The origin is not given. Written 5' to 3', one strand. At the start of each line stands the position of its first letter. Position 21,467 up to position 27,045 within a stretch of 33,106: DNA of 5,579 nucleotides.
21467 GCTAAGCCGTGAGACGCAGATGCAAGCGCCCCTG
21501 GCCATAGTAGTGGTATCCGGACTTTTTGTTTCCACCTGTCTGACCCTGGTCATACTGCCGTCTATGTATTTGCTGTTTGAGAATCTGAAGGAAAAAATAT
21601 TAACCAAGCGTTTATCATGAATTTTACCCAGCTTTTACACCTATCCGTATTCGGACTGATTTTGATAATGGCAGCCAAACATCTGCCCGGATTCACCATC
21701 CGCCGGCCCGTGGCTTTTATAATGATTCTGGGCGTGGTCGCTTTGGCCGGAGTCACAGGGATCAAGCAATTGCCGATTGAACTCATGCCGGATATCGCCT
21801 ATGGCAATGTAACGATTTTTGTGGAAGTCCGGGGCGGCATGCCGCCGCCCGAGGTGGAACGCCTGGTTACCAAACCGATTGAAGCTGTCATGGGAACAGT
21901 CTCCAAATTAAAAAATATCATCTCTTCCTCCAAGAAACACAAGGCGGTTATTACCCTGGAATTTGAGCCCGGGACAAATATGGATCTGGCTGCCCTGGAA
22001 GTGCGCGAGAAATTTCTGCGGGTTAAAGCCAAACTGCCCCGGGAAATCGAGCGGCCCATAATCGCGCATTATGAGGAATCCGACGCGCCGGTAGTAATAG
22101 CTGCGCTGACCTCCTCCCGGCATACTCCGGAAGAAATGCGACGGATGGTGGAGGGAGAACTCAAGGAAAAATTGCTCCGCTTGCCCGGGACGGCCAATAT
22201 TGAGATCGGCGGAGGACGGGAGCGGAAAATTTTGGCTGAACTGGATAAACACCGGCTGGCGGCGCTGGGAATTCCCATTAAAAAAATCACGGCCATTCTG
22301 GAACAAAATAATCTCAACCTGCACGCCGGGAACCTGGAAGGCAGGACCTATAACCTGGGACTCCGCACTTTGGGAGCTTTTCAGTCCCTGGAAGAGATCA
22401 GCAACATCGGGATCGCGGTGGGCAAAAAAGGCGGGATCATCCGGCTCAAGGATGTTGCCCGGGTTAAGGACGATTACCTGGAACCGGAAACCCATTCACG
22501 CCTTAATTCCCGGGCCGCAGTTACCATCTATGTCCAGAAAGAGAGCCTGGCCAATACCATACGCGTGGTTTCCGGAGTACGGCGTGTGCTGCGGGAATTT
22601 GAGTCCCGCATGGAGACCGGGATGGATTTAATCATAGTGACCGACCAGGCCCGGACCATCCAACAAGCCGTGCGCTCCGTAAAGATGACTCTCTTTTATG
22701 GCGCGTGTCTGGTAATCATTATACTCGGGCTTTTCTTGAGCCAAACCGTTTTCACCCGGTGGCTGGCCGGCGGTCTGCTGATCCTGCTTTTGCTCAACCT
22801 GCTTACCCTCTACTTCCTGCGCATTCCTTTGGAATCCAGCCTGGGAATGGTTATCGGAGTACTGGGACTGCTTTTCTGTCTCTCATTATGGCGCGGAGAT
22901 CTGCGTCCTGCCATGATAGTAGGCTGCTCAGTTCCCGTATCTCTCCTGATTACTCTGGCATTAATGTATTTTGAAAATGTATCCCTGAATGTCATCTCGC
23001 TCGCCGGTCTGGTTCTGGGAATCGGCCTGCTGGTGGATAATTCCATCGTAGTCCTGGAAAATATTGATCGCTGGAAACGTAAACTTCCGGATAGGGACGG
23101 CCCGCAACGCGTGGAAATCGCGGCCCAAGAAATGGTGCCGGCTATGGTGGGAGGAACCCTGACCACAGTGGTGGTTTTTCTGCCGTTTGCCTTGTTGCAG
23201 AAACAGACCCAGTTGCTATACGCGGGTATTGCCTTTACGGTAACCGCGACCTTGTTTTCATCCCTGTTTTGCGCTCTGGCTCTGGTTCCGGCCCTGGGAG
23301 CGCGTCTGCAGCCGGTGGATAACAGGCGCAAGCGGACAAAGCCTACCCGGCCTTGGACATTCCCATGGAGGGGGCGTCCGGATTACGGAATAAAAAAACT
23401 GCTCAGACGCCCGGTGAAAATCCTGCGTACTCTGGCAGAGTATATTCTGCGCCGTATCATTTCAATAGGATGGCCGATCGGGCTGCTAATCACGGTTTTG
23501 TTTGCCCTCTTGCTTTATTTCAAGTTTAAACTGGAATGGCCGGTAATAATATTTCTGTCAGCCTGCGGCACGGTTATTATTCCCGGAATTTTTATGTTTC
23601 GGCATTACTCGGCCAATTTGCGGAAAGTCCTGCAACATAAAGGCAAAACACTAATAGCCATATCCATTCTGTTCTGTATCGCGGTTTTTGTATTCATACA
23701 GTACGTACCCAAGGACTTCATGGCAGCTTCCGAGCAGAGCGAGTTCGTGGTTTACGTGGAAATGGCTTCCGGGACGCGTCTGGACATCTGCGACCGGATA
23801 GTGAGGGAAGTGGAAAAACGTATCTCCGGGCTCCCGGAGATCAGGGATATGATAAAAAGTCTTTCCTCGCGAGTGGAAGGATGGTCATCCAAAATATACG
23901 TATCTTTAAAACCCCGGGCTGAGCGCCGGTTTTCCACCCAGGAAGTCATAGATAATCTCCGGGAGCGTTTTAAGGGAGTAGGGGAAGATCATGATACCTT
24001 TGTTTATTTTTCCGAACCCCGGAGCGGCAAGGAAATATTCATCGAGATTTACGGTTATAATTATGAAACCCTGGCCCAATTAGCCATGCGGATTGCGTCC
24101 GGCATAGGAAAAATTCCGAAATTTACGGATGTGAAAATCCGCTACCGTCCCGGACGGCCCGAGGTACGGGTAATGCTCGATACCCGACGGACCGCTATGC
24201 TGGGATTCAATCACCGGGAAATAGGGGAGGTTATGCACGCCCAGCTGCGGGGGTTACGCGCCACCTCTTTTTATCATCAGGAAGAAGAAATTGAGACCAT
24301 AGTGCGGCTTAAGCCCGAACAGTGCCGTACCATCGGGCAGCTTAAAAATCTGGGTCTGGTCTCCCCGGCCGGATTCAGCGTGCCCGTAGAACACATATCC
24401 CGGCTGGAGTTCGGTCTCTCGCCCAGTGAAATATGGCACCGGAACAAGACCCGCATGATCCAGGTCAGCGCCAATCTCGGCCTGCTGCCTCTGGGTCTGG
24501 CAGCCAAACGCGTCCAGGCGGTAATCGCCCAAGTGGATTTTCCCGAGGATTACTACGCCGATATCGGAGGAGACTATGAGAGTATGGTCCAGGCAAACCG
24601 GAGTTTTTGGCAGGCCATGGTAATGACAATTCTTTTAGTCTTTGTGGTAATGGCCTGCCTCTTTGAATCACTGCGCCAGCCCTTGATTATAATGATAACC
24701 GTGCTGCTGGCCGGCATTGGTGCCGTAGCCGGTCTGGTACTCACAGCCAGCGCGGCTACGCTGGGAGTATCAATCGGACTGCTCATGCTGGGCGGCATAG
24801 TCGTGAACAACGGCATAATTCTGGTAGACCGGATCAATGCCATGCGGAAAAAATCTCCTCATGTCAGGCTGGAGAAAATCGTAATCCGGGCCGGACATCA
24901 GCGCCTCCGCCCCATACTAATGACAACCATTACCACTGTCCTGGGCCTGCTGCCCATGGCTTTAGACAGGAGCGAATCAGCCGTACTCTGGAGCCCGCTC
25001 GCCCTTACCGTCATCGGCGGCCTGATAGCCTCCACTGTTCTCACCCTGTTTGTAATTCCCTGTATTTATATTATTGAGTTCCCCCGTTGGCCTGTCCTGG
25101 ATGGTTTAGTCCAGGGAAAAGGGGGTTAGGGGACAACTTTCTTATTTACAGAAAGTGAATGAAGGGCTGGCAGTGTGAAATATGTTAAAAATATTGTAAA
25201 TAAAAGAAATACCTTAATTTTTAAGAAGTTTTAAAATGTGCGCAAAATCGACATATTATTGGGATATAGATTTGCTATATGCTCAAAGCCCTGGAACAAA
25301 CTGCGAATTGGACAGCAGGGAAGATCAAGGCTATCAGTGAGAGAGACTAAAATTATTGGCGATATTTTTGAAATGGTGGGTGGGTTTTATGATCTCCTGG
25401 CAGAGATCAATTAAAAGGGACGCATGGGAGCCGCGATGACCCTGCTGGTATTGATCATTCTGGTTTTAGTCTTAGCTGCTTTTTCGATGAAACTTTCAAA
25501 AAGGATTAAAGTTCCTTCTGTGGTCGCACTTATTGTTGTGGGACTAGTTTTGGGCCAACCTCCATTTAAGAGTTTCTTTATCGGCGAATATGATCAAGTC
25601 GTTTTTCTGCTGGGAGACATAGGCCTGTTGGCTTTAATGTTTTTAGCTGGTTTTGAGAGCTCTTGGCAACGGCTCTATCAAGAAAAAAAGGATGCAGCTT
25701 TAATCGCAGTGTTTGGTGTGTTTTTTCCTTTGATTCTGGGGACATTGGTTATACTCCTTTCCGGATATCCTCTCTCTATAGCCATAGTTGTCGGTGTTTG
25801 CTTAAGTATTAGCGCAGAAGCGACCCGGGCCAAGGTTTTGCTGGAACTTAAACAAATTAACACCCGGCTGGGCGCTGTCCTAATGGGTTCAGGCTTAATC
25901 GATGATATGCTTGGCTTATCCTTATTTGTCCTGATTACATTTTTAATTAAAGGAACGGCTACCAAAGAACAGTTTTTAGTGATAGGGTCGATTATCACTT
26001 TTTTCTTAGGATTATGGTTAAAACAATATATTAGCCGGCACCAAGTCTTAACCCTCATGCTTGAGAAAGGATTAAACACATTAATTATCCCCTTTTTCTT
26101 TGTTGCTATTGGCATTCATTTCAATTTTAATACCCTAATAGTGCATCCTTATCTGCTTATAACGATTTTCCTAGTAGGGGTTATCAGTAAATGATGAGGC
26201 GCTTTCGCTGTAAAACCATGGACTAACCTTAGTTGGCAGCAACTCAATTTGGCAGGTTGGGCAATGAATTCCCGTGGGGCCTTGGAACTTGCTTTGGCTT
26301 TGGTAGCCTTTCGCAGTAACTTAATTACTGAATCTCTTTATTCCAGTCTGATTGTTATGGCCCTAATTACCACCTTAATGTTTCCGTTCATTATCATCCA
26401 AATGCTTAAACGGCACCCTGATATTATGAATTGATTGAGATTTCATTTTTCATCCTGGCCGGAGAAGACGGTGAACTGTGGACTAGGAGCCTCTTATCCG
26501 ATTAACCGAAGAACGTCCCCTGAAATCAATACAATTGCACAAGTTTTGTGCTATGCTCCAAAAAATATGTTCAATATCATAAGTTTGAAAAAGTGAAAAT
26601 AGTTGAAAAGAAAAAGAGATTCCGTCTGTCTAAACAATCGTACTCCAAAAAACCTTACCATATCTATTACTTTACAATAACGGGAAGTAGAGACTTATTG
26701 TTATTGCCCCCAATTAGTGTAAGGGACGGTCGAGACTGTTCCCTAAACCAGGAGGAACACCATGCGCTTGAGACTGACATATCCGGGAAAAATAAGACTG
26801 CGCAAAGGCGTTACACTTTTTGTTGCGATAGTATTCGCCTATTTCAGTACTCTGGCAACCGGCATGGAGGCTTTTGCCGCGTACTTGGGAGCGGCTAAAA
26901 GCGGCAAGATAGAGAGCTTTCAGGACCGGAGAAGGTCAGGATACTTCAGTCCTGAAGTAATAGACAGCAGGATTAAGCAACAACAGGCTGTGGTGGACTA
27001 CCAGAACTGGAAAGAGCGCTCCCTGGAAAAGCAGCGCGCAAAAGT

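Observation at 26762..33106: Giant, open-ended secreted protein built from a stretched 30-residue YD/Rhs-like repeat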

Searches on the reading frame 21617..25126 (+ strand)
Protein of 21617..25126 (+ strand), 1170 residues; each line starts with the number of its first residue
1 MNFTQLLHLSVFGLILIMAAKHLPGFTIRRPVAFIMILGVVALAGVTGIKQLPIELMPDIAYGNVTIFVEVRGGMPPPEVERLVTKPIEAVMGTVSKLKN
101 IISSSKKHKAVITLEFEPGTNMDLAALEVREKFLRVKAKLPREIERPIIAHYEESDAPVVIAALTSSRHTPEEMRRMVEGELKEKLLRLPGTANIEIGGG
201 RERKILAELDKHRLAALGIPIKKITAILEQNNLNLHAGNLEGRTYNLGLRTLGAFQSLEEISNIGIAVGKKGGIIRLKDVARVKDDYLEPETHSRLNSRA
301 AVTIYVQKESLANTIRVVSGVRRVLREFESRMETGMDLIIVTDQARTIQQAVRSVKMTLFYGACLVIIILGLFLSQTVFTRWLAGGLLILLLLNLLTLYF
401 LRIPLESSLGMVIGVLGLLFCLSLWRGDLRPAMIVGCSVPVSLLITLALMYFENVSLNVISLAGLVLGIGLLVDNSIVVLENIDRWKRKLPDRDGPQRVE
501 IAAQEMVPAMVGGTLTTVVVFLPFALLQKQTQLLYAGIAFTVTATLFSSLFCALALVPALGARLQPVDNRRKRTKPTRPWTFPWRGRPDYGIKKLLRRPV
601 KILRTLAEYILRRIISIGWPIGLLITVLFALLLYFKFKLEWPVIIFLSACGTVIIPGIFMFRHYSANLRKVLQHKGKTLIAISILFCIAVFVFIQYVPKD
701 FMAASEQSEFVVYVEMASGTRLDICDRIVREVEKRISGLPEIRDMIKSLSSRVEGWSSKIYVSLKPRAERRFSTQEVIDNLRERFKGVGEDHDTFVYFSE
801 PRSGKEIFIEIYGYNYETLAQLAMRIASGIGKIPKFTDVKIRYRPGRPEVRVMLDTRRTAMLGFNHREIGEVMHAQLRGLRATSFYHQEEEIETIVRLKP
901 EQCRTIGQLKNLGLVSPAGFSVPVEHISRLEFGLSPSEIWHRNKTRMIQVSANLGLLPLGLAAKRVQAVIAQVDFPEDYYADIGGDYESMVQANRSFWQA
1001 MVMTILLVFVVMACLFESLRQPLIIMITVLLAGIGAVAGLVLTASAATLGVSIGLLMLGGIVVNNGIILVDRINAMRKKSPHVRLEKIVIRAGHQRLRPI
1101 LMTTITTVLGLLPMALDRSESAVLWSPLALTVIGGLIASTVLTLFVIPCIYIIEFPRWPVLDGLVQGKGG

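Call 7: search_protein_families(library=pfam, proteins=[window:21617-25126:+], max_evalue=0.001)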
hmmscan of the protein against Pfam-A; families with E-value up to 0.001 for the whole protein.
window:21617-25126:+ (1170 aa): 3 families
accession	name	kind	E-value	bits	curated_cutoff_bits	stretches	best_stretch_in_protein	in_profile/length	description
PF00873.25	ACR_tran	-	1.5e-205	685.5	28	3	662-1153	514-1019/1021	AcrB/AcrD/AcrF family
PF02355.23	SecD_SecF_C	-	2.7e-10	40.4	20.5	2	993-1148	29-180/189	Protein export membrane protein SecD/SecF, C-terminal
PF03176.21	MMPL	-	0.0009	18.7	20.5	1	963-1151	107-299/333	MMPL family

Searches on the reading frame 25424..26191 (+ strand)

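Call 7: search_protein_families(library=pfam, proteins=[window:25424-26191:+], max_evalue=0.001)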
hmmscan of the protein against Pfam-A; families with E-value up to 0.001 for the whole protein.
window:25424-26191:+ (256 aa): 1 family
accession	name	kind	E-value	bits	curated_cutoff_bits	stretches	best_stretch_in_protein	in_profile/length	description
PF00999.27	Na_H_Exchanger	-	2.1e-28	99.7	26.2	1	17-199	2-186/375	Sodium/hydrogen exchanger, transmembrane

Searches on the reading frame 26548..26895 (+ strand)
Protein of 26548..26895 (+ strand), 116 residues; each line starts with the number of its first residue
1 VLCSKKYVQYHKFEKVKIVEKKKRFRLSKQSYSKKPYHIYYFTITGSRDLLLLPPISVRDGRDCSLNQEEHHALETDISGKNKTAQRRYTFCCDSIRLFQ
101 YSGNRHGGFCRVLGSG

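Call 7: search_protein_families(library=pfam, proteins=[window:26548-26895:+], max_evalue=0.001)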
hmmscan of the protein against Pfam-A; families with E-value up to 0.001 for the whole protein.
window:26548-26895:+ (116 aa): 0 families
